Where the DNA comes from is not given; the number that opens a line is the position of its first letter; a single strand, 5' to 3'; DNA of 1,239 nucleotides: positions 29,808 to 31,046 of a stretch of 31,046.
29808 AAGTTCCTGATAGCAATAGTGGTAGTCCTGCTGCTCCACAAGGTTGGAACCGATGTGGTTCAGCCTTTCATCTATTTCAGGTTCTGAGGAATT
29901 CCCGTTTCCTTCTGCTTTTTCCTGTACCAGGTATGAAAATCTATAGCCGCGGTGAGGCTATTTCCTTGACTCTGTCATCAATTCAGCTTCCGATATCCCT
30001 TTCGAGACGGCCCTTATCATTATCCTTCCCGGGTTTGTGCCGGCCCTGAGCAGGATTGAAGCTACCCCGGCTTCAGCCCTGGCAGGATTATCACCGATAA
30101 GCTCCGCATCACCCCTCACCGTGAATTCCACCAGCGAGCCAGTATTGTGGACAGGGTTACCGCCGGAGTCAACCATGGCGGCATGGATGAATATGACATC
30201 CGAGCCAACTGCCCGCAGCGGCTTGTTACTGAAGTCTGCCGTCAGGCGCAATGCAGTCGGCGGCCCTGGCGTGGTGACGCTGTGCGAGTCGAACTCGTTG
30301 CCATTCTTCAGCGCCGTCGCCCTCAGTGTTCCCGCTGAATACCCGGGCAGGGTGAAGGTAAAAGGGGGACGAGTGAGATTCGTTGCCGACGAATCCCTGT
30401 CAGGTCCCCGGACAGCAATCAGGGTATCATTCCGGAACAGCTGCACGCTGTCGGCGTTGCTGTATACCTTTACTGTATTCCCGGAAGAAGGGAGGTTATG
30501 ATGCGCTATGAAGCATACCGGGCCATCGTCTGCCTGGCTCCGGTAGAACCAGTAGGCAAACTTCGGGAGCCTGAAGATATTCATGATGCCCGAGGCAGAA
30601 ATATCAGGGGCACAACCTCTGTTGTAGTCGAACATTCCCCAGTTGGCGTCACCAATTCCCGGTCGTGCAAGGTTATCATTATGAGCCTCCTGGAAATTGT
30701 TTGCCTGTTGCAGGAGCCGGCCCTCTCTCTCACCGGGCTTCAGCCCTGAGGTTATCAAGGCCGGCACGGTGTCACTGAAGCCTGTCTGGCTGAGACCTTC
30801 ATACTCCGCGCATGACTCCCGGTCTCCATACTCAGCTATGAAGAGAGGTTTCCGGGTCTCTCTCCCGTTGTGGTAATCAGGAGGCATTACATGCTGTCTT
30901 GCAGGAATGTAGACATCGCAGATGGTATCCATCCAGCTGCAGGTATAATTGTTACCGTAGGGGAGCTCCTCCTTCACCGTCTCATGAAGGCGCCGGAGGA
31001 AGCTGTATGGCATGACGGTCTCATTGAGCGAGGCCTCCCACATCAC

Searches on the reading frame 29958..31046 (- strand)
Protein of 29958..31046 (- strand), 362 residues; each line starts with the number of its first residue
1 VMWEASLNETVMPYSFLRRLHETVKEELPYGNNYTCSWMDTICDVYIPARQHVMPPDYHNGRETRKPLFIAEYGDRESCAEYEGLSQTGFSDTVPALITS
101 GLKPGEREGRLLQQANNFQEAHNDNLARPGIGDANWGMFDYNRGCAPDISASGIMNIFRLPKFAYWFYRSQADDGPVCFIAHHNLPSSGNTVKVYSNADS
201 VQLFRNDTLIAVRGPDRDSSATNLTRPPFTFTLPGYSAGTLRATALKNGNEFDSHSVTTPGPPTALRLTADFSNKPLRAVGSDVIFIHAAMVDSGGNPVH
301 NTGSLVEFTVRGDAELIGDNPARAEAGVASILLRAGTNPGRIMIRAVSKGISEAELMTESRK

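Call 6: search_protein_families(library=pfam, proteins=[window:29958-31046:-], max_evalue=0.001)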
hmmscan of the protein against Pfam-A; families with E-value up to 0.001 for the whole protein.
window:29958-31046:- (362 aa): 3 families
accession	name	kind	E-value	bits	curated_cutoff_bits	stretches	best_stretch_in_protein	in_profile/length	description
PF18565.7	Glyco_hydro2_C5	-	1.2e-13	51.2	32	1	268-356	3-102/103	Glycoside hydrolase family 2 C-terminal domain 5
PF16355.11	DUF4982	-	4e-09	36.7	23.9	1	192-251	6-59/61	Domain of unknown function (DUF4982)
PF09134.16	Invasin_D3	-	0.00018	22.4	33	1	275-352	12-86/98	Invasin, domain 3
